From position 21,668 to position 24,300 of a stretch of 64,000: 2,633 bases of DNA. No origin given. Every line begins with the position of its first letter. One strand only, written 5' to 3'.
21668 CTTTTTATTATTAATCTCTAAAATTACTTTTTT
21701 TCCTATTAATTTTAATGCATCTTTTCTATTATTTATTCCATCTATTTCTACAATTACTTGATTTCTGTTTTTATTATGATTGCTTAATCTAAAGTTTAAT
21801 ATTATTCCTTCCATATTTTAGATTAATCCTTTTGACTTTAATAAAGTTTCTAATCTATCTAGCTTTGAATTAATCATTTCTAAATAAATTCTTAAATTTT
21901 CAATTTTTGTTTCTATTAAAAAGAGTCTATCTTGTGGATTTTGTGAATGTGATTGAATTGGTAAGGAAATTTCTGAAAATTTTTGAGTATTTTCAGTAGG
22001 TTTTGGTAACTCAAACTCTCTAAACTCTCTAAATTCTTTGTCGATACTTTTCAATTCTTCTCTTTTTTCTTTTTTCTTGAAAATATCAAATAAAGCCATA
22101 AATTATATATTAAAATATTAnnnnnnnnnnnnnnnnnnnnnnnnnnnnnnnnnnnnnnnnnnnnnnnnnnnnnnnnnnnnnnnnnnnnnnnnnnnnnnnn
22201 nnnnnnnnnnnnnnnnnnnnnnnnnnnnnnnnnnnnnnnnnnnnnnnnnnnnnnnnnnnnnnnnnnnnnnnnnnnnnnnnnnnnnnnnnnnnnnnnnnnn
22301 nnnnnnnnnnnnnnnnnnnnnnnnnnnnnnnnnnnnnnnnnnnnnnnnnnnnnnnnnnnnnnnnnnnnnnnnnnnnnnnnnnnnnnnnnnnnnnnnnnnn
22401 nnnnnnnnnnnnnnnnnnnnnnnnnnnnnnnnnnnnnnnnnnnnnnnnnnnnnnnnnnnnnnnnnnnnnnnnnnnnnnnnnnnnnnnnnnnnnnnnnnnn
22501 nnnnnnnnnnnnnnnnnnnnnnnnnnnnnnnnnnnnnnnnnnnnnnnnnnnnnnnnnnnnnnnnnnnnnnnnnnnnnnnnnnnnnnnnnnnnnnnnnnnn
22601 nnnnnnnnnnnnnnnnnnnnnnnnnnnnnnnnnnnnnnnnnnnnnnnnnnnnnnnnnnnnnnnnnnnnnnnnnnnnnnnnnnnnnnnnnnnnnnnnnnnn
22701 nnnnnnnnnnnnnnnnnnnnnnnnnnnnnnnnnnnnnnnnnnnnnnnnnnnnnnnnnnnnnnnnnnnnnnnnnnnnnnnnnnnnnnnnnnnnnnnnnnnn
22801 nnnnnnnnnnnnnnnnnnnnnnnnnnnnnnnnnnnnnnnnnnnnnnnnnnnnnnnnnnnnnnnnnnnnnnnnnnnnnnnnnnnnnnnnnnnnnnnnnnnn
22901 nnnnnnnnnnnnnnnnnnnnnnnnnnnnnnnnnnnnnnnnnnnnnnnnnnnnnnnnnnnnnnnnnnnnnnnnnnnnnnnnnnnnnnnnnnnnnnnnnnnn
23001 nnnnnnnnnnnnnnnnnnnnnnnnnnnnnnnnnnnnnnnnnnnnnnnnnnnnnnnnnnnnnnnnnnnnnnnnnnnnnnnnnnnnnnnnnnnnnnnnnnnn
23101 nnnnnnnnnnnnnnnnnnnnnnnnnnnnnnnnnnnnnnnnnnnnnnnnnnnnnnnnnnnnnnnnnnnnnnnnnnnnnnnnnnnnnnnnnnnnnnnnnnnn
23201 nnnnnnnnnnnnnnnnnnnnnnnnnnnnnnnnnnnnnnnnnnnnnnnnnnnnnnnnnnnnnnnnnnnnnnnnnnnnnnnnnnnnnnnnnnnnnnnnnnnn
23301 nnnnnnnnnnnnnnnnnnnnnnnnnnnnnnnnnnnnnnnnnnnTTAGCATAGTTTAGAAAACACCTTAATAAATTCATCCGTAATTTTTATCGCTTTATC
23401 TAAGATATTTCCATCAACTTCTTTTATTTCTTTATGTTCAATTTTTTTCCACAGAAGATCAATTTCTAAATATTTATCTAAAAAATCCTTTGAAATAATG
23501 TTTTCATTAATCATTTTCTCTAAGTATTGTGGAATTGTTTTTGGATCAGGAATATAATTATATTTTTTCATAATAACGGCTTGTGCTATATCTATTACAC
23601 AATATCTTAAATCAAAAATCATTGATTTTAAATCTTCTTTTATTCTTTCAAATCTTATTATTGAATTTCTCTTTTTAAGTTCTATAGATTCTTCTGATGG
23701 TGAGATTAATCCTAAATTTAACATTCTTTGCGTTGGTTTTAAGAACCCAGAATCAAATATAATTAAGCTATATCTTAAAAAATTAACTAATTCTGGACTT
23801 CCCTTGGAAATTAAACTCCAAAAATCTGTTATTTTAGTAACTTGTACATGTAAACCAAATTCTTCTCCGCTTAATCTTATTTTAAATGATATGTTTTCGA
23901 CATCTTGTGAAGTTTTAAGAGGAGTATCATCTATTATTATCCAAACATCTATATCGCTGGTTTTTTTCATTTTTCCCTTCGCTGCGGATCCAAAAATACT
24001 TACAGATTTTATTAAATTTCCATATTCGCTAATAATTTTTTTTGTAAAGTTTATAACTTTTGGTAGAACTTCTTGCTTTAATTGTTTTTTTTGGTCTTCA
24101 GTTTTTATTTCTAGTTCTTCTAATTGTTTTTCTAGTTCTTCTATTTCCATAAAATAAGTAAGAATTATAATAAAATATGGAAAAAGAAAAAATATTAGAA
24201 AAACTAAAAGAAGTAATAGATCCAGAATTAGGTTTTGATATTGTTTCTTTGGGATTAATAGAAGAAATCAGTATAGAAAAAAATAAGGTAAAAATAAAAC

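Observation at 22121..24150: Two tandem paralogous single-chain NTase-HEPN proteins, one with an inserted zinc ribbon and a 150-aa helical tail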

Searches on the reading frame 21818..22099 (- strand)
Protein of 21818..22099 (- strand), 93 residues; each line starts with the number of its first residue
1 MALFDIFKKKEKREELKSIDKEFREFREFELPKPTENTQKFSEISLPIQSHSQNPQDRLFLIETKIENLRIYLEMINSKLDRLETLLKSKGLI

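Call 38: search_protein_families(library=pfam, proteins=[window:21818-22099:-], max_evalue=1)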
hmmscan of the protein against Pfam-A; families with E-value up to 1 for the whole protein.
window:21818-22099:- (93 aa): 2 families
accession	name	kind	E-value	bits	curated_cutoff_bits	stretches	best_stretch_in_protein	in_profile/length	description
PF22407.1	Cmr1_C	-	0.013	16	26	1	2-68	31-96/120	Cmr1, C-terminal domain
PF08702.15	Fib_alpha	-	0.16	12.6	29.9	1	9-88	47-126/143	Fibrinogen alpha/beta chain family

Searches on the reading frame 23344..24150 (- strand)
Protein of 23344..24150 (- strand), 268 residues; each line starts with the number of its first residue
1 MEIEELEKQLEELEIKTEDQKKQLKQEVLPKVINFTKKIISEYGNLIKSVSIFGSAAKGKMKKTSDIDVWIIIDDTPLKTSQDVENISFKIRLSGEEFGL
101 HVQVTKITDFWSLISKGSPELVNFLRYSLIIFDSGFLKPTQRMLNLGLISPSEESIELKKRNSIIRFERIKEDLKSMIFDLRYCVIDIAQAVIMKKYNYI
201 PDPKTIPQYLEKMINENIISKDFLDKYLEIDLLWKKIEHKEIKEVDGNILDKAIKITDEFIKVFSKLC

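Call 3: search_protein_families(library=pfam, proteins=[window:23344-24150:-], max_evalue=1)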
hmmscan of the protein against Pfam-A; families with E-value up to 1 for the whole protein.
window:23344-24150:- (268 aa): 8 families
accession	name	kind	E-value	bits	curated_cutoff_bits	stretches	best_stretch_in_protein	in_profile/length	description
PF01909.29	NTP_transf_2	-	2e-08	34.9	21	1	37-110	5-77/93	Nucleotidyltransferase domain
PF18765.7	Polbeta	-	5.1e-08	33.4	26.9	1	37-103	4-65/93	Polymerase beta, Nucleotidyltransferase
PF22600.2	MTPAP-like_central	-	9.8e-06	26.1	27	1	14-85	11-78/139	Poly(A) RNA polymerase, mitochondrial-like, central palm domain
PF12633.13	Adenyl_cycl_N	-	0.011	16.1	27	1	20-89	66-132/199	Adenylate cyclase NT domain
PF05812.17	Herpes_BLRF2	-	0.032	14.8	25.8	1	1-94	2-91/119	Herpesvirus BLRF2 protein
PF22479.2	Pam3_gp18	-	0.044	14.7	24.2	1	82-113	8-39/101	Cyanophage baseplate Pam3 plug gp18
PF02108.21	FliH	-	0.044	14.2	24.1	0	2-42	3-43/128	Flagellar assembly protein FliH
PF23005.1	DUF7032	-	0.15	12.3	27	1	3-70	32-96/115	Domain of unknown function (DUF7032)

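Call 4: search_protein_families(library=ncbifam, proteins=[window:23344-24150:-], max_evalue=1)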
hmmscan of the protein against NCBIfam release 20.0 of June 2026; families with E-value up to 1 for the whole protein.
window:23344-24150:- (268 aa): 11 families
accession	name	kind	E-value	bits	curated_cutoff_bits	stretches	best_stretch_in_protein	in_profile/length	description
NF047752.1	MntA_antitoxin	equivalog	6.9e-06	25.9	60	1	47-83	7-38/106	type VII toxin-antitoxin system MntA family adenylyltransferase antitoxin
NF012212.1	ANT_9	subfamily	6.4e-05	22.3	340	1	32-81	5-55/249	aminoglycoside nucleotidyltransferase ANT(9)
NF010309.0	PRK13746.1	subfamily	0.00087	18.7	193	1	23-79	4-60/263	aminoglycoside adenylyltransferase family protein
NF033061.1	ANT_4p_I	equivalog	0.0018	17.9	350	1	24-81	7-64/253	ANT(4')-I family aminoglycoside nucleotidyltransferase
TIGR03671.1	cca_archaeal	equivalog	0.0072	15.2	281.3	1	17-76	11-71/410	CCA tRNA nucleotidyltransferase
NF012135.0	ANT_3pp_9_crypt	exception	0.0083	15.7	560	1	39-84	20-64/262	cryptic aminoglycoside nucleotidyltransferase ANT(3'')/ANT(9)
NF012157.0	ANT_3pp_I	equivalog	0.013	14.8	375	1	42-74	17-49/256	AadA family aminoglycoside 3''-O-nucleotidyltransferase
NF051895.1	anti_phage_HalB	equivalog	0.017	14.8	190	1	52-87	4-38/211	anti-phage Hailong system nucleotidyltransferase HalB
NF053581.1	ANT_3pp_Ic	exception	0.021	14.3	545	1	31-83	15-63/265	aminoglycoside nucleotidyltransferase ANT(3'')-Ic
NF000079.1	ANT_4p_Ib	exception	0.049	13.2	500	1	26-77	12-63/256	aminoglycoside O-nucleotidyltransferase ANT(4')-Ib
NF045909.1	ANT_9_Ic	equivalog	0.11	11.8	505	1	43-94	23-73/259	aminoglycoside nucleotidyltransferase ANT(9)-Ic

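Call 7: search_solved_structures(query=window:23344-24150:-, max_evalue=10, show_alignments=2)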
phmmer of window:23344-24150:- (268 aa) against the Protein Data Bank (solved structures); distinct sequences matched with E-value up to 10: 14.
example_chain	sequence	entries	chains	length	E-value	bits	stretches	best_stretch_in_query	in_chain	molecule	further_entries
9xbd_E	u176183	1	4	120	0.018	17.6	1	23-91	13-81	Nucleotidyltransferase domain-containing protein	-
2rff_A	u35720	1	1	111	0.092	15.3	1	34-73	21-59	Putative nucleotidyltransferase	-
1no5_A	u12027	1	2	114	0.11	15.1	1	33-78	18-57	Hypothetical protein HI0073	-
6sxj_A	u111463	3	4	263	0.15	14.5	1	33-148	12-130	Streptomycin 3''-adenylyltransferase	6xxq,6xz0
6p01_A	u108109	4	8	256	0.21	14.1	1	29-95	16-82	Kanamycin nucleotidyltransferase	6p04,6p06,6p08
4cs6_A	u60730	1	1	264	0.68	12.4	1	42-83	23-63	AMINOGLYCOSIDE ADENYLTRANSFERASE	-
5lpa_A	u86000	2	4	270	0.7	12.4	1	42-83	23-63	Streptomycin 3''-adenylyltransferase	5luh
5g4a_A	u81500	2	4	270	0.71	12.4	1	42-83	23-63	Aminoglycoside (3'') (9) adenylyltransferase | Streptomycin 3''-adenylyltransferase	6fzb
6un8_A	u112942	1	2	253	0.74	12.3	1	29-95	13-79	Aminoglycoside NucleotidylTransferase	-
6nlt_A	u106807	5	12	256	0.74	12.3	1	29-95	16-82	Kanamycin nucleotidyltransferase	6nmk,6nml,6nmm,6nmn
9dbh_A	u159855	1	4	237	1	11.9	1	46-75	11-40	HalB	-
1kan_A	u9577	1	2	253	1.1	11.8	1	29-93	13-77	KANAMYCIN NUCLEOTIDYLTRANSFERASE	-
1kny_A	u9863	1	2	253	1.1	11.8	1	29-93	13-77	KANAMYCIN NUCLEOTIDYLTRANSFERASE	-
9dbj_A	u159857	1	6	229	1.3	11.5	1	47-75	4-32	HalB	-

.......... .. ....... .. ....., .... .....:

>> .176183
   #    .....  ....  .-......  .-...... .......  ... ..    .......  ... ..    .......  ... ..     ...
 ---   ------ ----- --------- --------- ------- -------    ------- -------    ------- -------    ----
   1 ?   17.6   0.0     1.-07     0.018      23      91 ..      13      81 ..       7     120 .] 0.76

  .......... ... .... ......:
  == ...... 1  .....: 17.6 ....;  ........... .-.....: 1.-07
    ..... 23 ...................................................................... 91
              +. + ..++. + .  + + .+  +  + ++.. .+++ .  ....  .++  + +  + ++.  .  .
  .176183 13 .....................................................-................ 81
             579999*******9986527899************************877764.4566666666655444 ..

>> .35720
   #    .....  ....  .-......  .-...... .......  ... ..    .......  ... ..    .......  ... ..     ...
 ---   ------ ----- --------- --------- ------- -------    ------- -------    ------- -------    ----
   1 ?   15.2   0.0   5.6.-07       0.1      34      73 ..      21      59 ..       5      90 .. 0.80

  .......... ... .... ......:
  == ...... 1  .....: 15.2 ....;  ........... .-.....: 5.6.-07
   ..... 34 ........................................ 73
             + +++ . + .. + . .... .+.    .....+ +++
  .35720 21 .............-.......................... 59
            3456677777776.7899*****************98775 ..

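Call 8: search_protein_families(library=padloc, proteins=[window:23344-24150:-], max_evalue=1)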
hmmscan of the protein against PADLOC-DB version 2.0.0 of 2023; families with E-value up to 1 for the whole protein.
window:23344-24150:- (268 aa): 11 families
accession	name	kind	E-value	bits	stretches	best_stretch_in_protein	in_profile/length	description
PDLC04903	PDC-S09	-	1.2e-10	39.7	1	32-91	11-69/108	-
PDLC04907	PDC-S09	-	3.6e-07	28.3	1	23-93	5-76/114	-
PDLC04906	PDC-S09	-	6.9e-07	27.6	1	26-88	5-64/98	-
PDLC04904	PDC-S09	-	1.1e-06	26.8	1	27-77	7-55/104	-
PDLC04902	PDC-S09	-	2.7e-06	25.6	1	38-104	14-74/97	-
PDLC04368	PDC-M05A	-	6.9e-06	24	1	38-76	98-136/201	-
PDLC04905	PDC-S09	-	0.00011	20.5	1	47-82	21-57/101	-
PDLC04369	PDC-M05A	-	0.00083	17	1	45-75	101-131/201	-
PDLC04778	PDC-M70A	-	0.007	13.7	1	13-76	11-76/355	-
PDLC04046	PD-T4-6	-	0.013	12.6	1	5-105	292-392/427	-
PDLC04372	PDC-M05A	-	0.024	12.9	1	43-78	72-107/167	-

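Call 9: find_homologous_proteins(query=window:23344-24150:-, max_evalue=0.001)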
Query window:23344-24150:- (268 aa): 134 proteins with E <= 0.001 among 1420 candidates; the best 120 are listed.
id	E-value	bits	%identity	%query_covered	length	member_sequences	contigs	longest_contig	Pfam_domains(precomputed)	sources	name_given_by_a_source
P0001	9.5e-165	564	99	100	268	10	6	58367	PF18765.8,PF22600.3,PF01909.30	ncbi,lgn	ncbi:MAG: nucleotidyltransferase domain-containing protein [Candidatus Aenigmatarchaeota archaeon]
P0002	4.6e-134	463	80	95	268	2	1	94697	PF18765.8,PF22600.3,PF01909.30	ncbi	ncbi:MAG: nucleotidyltransferase domain-containing protein [Candidatus Aenigmatarchaeota archaeon]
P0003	5.6e-134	463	78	100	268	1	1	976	PF18765.8,PF01909.30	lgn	-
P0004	2.4e-127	442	76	100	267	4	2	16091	PF18765.8,PF01909.30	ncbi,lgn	ncbi:MAG: nucleotidyltransferase domain-containing protein [Candidatus Aenigmatarchaeota archaeon]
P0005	4.5e-126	437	78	93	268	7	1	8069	PF18765.8,PF01909.30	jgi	-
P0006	6.8e-94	332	59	87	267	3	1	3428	PF18765.8,PF01909.30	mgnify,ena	mgnify:CR=1 FL=1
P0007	3.8e-92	326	58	90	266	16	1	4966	PF18765.8,PF01909.30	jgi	jgi:predicted nucleotidyltransferase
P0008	1.4e-90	321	62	83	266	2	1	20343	PF18765.8,PF01909.30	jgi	jgi:predicted nucleotidyltransferase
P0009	2.6e-83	297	53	93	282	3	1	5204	PF18765.8,PF01909.30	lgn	-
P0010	5.7e-83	296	53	100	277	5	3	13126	PF18765.8,PF01909.30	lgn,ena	-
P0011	2.5e-82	294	50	100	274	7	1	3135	PF18765.8,PF22600.3,PF01909.30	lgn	-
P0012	1.1e-81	292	51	100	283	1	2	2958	PF18765.8,PF01909.30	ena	-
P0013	7.0e-80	286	51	100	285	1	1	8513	PF18765.8,PF01909.30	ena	-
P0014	7.7e-79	283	55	88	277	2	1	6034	PF18765.8,PF22600.3,PF01909.30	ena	-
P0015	3.3e-78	281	50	94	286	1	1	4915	PF18765.8,PF01909.30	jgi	jgi:predicted nucleotidyltransferase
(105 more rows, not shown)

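Call 19: search_solved_structures(query=A2, max_evalue=10, show_alignments=3)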
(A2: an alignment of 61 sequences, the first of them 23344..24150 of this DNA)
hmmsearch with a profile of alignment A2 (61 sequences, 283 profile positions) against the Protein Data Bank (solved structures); distinct sequences matched with E-value up to 10: 33.
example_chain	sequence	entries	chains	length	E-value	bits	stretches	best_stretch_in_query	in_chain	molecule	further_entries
9xbd_E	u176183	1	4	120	2.1e-05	26.9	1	22-98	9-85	Nucleotidyltransferase domain-containing protein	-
2rff_A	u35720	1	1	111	0.0028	19.9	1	38-76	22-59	Putative nucleotidyltransferase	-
6p01_A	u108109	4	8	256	0.0029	19.9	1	27-82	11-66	Kanamycin nucleotidyltransferase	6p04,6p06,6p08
5mq9_A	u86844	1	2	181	0.015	17.5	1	52-121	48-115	Uncharacterized protein YacP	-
1kan_A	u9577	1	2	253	0.02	17.1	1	27-84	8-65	KANAMYCIN NUCLEOTIDYLTRANSFERASE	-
6nlt_A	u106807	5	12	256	0.02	17.1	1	27-82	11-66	Kanamycin nucleotidyltransferase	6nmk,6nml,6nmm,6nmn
1kny_A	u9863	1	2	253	0.02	17.1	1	27-84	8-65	KANAMYCIN NUCLEOTIDYLTRANSFERASE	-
6sxj_A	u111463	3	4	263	0.021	17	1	31-87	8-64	Streptomycin 3''-adenylyltransferase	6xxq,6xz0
6un8_A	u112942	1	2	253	0.022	16.9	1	27-82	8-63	Aminoglycoside NucleotidylTransferase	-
4cs6_A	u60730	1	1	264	0.024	16.8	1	42-78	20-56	AMINOGLYCOSIDE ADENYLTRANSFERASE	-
5lpa_A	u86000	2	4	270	0.024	16.8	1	42-78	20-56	Streptomycin 3''-adenylyltransferase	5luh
5g4a_A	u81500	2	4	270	0.025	16.8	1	42-78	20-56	Aminoglycoside (3'') (9) adenylyltransferase | Streptomycin 3''-adenylyltransferase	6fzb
1wot_A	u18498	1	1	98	0.026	16.7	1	53-79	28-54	PUTATIVE MINIMAL NUCLEOTIDYLTRANSFERASE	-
1no5_A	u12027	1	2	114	0.039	16.1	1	52-77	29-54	Hypothetical protein HI0073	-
4ebj_A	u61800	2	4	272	0.041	16.1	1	27-77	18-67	Aminoglycoside nucleotidyltransferase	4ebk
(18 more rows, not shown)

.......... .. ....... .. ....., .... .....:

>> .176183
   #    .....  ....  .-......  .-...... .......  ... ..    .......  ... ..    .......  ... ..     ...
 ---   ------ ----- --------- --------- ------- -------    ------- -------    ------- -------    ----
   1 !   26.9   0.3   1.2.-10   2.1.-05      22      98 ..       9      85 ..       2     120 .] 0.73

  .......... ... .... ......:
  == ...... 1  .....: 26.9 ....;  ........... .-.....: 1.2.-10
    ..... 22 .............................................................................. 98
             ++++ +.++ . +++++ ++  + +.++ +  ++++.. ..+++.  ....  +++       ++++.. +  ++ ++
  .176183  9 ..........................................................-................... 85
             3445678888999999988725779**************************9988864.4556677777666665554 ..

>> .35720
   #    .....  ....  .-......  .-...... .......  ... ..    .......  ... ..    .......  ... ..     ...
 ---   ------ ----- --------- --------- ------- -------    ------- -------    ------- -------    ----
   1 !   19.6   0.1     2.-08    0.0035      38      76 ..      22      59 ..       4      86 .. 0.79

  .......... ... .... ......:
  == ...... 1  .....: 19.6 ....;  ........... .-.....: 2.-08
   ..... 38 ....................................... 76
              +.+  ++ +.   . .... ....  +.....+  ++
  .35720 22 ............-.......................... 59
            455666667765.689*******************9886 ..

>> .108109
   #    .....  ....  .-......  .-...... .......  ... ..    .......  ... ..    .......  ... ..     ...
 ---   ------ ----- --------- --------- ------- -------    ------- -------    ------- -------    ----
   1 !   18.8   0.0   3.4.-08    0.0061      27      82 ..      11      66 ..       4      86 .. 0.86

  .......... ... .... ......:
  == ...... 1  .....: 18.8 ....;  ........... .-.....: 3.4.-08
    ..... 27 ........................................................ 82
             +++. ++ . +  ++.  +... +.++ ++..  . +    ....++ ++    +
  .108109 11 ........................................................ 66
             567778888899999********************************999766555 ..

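Call 24: predict_structure(alignment_id=A2)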
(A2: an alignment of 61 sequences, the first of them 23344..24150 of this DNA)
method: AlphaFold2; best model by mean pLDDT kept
length: 268 residues; sequences in the alignment: 61
mean_pLDDT: 88.1   pTM: 0.57
mean pLDDT of the five models: 88.1, 87.6, 87.0, 86.2, 86.2
residues with pLDDT >= 90: 166; 70-90: 83; 50-70: 18; < 50: 1
segments of 3 or more residues with pLDDT < 50: none
pLDDT, mean of each block of 10 residues (from residue 1): 53 68 87 95 92 85 86 81 85 93 93 82 81 91 83 81 92 94 98 96 96 97 97 92 88 98 96
secondary structure, 60 per line:
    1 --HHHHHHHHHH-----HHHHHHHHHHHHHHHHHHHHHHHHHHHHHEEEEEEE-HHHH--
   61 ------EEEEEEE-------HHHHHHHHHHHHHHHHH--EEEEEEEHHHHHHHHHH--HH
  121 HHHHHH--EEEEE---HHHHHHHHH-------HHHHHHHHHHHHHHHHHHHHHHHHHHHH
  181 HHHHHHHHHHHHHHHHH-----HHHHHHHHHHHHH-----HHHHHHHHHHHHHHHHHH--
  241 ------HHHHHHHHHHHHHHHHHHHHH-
elements in order: H3-12 H18-46 E47-53 H55-58 E67-73 H81-97 E100-106 H107-116 H119-126 E129-133 H137-145 H153-197 H203-215 H221-238 H247-267

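Call 99: fold_search(model_id=the predicted structure, library=pdb)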
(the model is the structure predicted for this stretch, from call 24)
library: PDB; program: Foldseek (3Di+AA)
matches with E <= 10: 847; with E <= 0.001: 23
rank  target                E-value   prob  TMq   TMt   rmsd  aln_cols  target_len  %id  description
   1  6xz0                  1.5e-05  1.00  0.33  0.35  18.7       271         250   14  Crystal structure of spectinomycin adenyltransferase AAD(9) from Enterococcus faecialis with spectinomycin (released 2020-04-15)
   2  7ae9_G                1.1e-04  1.00  0.35  0.57   5.1       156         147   15  Crystal structure of mono-AMPylated HEPN(R46E) toxin in complex with MNT antitoxin (released 2020-12-30)
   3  6sxj                  1.1e-04  1.00  0.30  0.32  18.8       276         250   13  Crystal structure of spectinomycin adenyltransferase AAD(9) from Enterococcus faecialis (released 2020-04-15)
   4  7ae2_B                1.1e-04  1.00  0.33  0.55   5.2       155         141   15  Crystal structure of HEPN(H107A-Y109F) toxin in complex with MNT antitoxin (released 2020-12-30)
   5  1kny_A                1.1e-04  1.00  0.38  0.40  18.8       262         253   12  KANAMYCIN NUCLEOTIDYLTRANSFERASE (released 1996-08-17)
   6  6xxq_A                1.1e-04  1.00  0.30  0.32  19.0       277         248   12  Crystal structure of spectinomycin adenyltransferase AAD(9) from Enterococcus faecialis with ATP and spectinomycin (released 2020-04-15)
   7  6un8_A                1.4e-04  1.00  0.33  0.35  19.4       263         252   14  Wild type ANT bound to neomycin (released 2020-05-06)
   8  6p01_A                1.5e-04  1.00  0.32  0.34  19.2       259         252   13  Apo structure of the E52D mutant of ANT-4 (released 2020-01-29)
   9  6nmk_A                1.6e-04  1.00  0.32  0.34  19.4       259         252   13  Binary complex structure of the T130K mutant of ANT-4'' with Neomycin (released 2020-01-15)
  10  7ae9_H                2.1e-04  1.00  0.33  0.57   5.2       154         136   14  Crystal structure of mono-AMPylated HEPN(R46E) toxin in complex with MNT antitoxin (released 2020-12-30)
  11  6un8_B                2.4e-04  1.00  0.31  0.33  17.8       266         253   12  Wild type ANT bound to neomycin (released 2020-05-06)
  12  7ae9_F                2.7e-04  1.00  0.31  0.51   5.8       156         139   13  Crystal structure of mono-AMPylated HEPN(R46E) toxin in complex with MNT antitoxin (released 2020-12-30)
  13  6nmk_B                3.0e-04  1.00  0.32  0.34  19.1       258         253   13  Binary complex structure of the T130K mutant of ANT-4'' with Neomycin (released 2020-01-15)
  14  6p06_A                3.2e-04  1.00  0.32  0.34  14.8       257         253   13  Ternary structure of the E52D mutant of ANT-4 with Neomycin and AMPCPP (released 2020-01-29)
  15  5lpa_A                4.9e-04  1.00  0.29  0.29  19.5       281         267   14  AadA E87Q in complex with ATP, calcium and dihydrostreptomycin (released 2018-01-17)
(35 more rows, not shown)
